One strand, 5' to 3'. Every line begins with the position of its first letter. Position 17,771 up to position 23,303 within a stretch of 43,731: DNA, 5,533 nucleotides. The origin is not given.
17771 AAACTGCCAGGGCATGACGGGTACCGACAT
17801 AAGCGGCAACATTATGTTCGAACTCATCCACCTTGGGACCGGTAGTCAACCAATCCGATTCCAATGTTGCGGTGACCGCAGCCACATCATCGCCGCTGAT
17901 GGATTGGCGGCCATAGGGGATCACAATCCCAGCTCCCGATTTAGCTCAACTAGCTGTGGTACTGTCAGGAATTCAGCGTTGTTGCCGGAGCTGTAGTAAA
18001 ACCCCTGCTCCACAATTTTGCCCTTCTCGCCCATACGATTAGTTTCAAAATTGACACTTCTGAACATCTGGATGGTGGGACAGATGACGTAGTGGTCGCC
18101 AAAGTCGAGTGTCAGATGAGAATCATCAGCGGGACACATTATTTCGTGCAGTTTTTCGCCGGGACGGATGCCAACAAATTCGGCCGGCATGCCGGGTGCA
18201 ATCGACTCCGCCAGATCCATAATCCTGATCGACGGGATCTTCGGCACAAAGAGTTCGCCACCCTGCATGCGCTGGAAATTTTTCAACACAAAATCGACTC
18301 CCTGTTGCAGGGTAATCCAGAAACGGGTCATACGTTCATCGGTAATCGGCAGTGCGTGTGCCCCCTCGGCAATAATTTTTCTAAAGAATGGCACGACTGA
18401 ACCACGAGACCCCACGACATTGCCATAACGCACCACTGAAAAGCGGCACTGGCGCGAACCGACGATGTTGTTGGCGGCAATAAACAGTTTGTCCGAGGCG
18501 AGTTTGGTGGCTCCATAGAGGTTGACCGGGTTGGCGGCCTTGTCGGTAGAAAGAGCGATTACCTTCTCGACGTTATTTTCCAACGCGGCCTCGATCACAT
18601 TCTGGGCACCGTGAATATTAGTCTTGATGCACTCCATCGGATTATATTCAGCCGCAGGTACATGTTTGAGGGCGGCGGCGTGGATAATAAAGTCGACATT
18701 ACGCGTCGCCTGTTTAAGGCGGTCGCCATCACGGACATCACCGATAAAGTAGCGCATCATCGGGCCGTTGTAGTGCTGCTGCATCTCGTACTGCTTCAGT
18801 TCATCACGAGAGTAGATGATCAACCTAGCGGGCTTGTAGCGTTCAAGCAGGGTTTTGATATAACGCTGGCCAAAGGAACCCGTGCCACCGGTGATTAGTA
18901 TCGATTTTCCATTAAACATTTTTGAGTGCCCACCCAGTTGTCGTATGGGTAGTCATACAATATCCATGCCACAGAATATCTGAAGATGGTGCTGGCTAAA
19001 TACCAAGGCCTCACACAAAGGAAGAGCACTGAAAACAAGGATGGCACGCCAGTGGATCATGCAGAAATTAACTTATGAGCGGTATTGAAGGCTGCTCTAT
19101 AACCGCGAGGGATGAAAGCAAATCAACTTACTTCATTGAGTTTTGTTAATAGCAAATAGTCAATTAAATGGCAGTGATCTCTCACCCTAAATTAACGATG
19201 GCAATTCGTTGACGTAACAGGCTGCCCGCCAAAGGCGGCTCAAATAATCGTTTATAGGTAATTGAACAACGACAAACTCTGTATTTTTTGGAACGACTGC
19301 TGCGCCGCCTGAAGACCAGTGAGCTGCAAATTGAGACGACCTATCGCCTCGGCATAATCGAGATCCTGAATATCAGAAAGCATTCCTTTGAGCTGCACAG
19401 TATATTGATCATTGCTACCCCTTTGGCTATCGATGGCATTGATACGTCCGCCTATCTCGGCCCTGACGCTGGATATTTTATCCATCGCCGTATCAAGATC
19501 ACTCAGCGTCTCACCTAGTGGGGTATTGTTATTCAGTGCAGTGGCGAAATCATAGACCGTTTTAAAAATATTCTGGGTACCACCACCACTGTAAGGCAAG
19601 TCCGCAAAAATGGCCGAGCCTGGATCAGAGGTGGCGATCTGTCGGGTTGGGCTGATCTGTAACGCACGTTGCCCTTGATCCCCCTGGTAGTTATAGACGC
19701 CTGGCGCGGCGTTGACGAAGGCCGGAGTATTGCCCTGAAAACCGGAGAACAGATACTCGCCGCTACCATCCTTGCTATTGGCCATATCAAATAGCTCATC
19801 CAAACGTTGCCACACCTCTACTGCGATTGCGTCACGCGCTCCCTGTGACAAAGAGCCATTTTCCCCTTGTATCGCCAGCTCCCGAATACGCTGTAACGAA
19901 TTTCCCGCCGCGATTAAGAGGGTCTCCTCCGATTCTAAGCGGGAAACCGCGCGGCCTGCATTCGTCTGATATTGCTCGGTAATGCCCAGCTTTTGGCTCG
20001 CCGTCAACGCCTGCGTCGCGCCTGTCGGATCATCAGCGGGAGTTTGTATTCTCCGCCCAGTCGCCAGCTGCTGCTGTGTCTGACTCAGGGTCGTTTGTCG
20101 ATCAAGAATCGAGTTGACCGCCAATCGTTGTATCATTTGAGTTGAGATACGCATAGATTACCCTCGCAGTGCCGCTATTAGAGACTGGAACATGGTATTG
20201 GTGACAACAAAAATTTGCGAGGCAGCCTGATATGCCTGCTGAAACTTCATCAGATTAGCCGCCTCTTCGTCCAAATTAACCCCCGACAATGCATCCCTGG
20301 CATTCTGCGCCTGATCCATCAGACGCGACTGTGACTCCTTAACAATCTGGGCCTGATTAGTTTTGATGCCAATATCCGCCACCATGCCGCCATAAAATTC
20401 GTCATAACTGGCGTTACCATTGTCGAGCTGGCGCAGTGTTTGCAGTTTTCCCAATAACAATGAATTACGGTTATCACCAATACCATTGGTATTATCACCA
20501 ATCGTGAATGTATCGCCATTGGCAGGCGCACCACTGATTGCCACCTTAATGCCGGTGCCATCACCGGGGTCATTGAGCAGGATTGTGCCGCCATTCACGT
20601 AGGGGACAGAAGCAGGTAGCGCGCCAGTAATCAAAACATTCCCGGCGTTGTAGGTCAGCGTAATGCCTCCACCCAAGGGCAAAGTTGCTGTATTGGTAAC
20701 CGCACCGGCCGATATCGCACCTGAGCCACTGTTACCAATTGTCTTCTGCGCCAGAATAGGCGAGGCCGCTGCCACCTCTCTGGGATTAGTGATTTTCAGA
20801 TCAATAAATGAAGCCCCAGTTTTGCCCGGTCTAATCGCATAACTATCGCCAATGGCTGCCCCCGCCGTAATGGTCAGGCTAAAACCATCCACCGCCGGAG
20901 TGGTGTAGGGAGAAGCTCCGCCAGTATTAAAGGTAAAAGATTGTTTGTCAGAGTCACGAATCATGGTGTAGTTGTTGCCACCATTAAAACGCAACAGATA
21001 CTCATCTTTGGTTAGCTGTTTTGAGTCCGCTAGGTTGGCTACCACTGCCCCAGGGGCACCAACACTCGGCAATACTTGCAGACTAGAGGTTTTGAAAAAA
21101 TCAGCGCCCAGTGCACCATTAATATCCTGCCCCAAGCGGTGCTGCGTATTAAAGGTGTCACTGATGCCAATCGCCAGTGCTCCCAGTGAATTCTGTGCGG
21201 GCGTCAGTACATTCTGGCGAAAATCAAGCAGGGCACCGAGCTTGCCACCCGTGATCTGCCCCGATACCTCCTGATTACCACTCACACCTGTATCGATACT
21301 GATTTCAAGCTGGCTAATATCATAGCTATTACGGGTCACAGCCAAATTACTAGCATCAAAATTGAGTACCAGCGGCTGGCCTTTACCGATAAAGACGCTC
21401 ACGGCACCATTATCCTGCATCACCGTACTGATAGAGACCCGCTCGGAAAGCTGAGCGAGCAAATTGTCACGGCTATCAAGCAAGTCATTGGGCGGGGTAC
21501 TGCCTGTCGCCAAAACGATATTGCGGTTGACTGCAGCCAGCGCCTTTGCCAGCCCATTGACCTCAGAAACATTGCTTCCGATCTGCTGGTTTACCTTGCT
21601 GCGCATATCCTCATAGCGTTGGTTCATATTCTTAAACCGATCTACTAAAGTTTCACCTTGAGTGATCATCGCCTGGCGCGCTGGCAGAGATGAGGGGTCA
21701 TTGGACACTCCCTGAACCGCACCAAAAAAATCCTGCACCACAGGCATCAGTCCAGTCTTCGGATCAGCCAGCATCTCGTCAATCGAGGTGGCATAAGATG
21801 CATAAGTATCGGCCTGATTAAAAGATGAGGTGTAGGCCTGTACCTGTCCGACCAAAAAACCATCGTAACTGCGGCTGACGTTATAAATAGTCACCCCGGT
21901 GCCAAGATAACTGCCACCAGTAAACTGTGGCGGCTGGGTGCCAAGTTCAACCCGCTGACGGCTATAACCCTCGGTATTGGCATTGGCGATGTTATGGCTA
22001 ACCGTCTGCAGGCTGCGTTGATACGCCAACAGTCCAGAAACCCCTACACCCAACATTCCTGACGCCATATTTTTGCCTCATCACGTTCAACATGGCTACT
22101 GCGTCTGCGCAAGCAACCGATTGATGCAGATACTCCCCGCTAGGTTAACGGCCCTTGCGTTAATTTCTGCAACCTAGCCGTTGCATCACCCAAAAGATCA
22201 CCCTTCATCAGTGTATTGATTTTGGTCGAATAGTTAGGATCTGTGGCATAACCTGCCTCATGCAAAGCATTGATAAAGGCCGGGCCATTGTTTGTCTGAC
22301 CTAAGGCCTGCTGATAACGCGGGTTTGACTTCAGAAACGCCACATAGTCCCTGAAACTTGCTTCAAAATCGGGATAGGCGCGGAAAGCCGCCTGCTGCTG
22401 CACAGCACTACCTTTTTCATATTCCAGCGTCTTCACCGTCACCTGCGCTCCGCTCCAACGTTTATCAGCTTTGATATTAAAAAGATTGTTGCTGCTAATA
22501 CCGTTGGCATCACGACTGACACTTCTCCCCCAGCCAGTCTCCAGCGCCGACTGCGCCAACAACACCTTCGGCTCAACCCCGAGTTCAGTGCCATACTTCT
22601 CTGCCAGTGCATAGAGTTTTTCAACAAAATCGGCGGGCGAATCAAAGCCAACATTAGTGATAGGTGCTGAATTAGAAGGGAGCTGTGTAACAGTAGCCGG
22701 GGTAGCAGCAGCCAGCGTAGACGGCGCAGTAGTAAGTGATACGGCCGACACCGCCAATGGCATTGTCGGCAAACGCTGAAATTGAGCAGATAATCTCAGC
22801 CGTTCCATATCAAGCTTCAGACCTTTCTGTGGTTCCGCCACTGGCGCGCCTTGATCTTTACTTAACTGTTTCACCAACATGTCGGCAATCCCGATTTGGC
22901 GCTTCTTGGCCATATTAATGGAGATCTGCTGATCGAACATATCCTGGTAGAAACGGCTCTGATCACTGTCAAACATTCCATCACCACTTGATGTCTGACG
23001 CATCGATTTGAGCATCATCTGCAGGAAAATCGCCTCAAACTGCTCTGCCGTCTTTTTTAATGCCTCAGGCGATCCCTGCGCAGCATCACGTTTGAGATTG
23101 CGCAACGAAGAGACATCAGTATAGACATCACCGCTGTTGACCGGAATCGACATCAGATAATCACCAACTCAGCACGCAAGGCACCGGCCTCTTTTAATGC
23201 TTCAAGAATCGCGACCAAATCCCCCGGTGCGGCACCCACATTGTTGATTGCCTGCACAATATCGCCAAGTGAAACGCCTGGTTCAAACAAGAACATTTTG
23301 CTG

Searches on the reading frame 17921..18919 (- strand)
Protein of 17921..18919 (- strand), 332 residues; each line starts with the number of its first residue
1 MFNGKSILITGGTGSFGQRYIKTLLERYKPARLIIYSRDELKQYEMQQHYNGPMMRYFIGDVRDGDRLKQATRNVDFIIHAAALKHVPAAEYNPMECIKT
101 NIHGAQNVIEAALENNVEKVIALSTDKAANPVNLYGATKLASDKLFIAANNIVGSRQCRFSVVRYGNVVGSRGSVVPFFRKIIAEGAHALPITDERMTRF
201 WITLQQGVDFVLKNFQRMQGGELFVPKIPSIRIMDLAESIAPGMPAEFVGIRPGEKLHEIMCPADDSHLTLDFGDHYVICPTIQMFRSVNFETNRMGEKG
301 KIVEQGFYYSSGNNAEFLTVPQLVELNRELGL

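Call 3: search_protein_families(library=pfam, proteins=[window:17921-18919:-])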
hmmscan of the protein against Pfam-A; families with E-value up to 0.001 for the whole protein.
window:17921-18919:- (332 aa): 9 families
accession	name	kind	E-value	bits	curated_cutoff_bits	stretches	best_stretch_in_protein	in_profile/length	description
PF02719.21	Polysacc_synt_2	-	9.2e-103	343.9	20.2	1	7-279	1-291/293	Polysaccharide biosynthesis protein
PF01370.27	Epimerase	-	2.7e-24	86.3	20.9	1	7-217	1-227/240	NAD dependent epimerase/dehydratase family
PF01073.25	3Beta_HSD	-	3.4e-18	66.1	22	1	8-131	1-122/280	3-beta hydroxysteroid dehydrogenase/isomerase family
PF16363.11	GDP_Man_Dehyd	-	5.2e-15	56.2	27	1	8-127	1-131/332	GDP-mannose 4,6 dehydratase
PF04321.23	RmlD_sub_bind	-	4.3e-10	39.6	27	1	6-174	2-157/287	RmlD substrate binding domain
PF13460.12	NAD_binding_10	-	3.5e-09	37.2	27.2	1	11-131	1-104/184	NAD(P)H-binding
PF00106.31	adh_short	-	9e-08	32.3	26.6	1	5-168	1-182/195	short chain dehydrogenase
PF07993.18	NAD_binding_4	-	1.4e-07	31.4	20.1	1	67-130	81-141/258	Male sterility protein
PF08659.16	KR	-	2.5e-05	24.7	22.6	1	7-124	3-135/180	KR domain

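Call 4: search_protein_families(library=ncbifam, proteins=[window:17921-18919:-])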
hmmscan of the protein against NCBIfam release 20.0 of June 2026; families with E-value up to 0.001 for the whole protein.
window:17921-18919:- (332 aa): 21 families
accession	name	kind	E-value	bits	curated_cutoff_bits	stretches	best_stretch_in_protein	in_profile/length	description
TIGR03589.1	PseB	equivalog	2.3e-165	549.3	407.75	1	1-326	1-323/324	UDP-N-acetylglucosamine 4,6-dehydratase (inverting)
TIGR04130.1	FnlA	equivalog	1.1e-75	254.7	730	1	1-308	1-308/337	UDP-N-acetylglucosamine 4,6-dehydratase/5-epimerase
TIGR04180.1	EDH_00030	hypoth_equivalog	2.6e-19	69.4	475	1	7-240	1-252/297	NAD-dependent 4,6-dehydratase LegB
TIGR01179.1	galE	equivalog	7.2e-14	51.3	262.3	1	7-172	2-180/332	UDP-glucose 4-epimerase GalE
TIGR01181.1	dTDP_gluc_dehyt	equivalog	2.7e-13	49.7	365.1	1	7-128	2-128/321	dTDP-glucose 4,6-dehydratase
NF041293.1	G6PDh_Azf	equivalog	1.3e-12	47.7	400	1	5-129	3-119/252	NAD-dependent glucose-6-phosphate dehydrogenase Azf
TIGR03466.1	HpnA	hypoth_equivalog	3.5e-12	45.9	367.65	1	6-126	2-114/327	hopanoid-associated sugar epimerase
TIGR02622.1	CDP_4_6_dhtase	equivalog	8.5e-12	44.9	278.45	1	1-129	1-133/352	CDP-glucose 4,6-dehydratase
TIGR01214.1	rmlD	equivalog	2.6e-10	39.9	224.05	1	7-183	2-164/285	dTDP-4-dehydrorhamnose reductase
TIGR02197.1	heptose_epim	equivalog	5.2e-09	35.7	274.6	1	7-172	1-174/316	ADP-glyceromanno-heptose 6-epimerase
NF042422.1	oxyalk_red_OleD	equivalog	5.7e-09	35.8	580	1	7-126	3-111/329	2-alkyl-3-oxoalkanoate reductase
NF043036.1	ErythonDh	equivalog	1.4e-07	31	325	1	7-121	3-120/321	D-erythronate dehydrogenase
TIGR01746.1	Thioester-redct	subfamily_domain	2.8e-07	30.1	213.35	0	71-136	85-147/371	thioester reductase domain-containing protein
NF007956.0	PRK10675.1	subfamily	3e-07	29.9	394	1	7-124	3-123/338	UDP-glucose 4-epimerase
NF005539.0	PRK07201.1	equivalog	4.1e-07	29.1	549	1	7-114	3-114/657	SDR family oxidoreductase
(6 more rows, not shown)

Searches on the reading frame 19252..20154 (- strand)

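Call 5: search_protein_families(library=pfam, proteins=[window:19252-20154:-])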
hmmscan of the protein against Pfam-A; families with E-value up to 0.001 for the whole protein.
window:19252-20154:- (300 aa): 2 families
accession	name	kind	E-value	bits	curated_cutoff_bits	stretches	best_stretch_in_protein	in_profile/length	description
PF00669.25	Flagellin_N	-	9.1e-22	78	26.6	1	3-139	1-137/139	Bacterial flagellin N-terminal helical region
PF00700.27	Flagellin_C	-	2.4e-07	31.4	23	1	219-300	3-86/86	Bacterial flagellin C-terminal helical region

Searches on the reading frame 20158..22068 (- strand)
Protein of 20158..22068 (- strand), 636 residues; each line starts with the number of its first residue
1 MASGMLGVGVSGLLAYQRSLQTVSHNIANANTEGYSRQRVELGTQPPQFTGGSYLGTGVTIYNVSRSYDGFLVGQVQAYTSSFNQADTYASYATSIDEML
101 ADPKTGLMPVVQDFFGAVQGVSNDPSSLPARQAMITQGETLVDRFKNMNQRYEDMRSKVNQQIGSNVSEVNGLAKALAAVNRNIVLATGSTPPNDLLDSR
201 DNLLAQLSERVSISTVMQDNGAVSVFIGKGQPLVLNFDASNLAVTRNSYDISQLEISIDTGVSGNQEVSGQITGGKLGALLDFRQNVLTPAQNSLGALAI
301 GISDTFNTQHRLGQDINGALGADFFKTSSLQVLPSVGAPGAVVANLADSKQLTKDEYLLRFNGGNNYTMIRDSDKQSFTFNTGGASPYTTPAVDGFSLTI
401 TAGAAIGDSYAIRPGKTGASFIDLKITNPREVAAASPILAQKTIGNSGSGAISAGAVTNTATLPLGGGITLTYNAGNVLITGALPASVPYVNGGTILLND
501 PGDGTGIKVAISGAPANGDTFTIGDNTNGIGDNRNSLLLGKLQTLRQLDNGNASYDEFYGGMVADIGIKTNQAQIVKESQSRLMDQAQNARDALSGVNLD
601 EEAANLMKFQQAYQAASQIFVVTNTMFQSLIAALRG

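Call 5: search_protein_families(library=pfam, proteins=[window:20158-22068:-])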
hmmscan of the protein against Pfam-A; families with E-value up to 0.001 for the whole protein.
window:20158-22068:- (636 aa): 5 families
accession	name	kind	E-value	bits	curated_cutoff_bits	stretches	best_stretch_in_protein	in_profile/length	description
PF22638.1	FlgK_D1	-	6.6e-76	255.4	28.6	1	94-325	2-233/233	Flagellar hook-associated protein FlgK helical domain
PF21158.3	flgK_1st_1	-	1.6e-11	44.5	24.2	1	342-414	13-81/81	Flagellar hook-associated protein 1, D2-like domain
PF06429.18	Flg_bbr_C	-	9e-08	32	23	1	595-631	8-44/46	Flagellar basal body rod FlgEFG protein C-terminal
PF00460.25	Flg_bb_rod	-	2.1e-06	28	20.7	1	8-35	3-30/31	Flagella basal body rod protein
PF21159.3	FlgK_2nd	-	5e-06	27.3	24.7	0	502-524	93-115/116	Flagellar hook-associated protein 1, D3 domain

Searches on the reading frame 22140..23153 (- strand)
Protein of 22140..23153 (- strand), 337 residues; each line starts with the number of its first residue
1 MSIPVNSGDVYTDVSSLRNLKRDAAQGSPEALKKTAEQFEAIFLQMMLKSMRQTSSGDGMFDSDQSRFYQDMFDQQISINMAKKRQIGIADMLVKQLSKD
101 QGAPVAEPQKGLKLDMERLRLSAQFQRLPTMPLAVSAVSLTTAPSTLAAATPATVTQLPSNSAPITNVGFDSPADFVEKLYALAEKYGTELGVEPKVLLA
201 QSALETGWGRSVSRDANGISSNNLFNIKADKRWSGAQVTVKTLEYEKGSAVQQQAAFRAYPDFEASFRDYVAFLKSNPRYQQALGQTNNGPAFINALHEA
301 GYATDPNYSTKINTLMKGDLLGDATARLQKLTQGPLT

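Call 5: search_protein_families(library=pfam, proteins=[window:22140-23153:-])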
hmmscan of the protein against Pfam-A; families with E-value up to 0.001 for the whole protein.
window:22140-23153:- (337 aa): 2 families
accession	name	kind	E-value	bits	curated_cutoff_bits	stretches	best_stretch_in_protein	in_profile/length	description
PF01832.25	Glucosaminidase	-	1.4e-33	116.6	30.2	1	183-317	3-119/123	Mannosyl-glycoprotein endo-beta-N-acetylglucosaminidase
PF10135.14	Rod-binding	-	1.9e-17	64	25.1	1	49-96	1-51/51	Rod binding protein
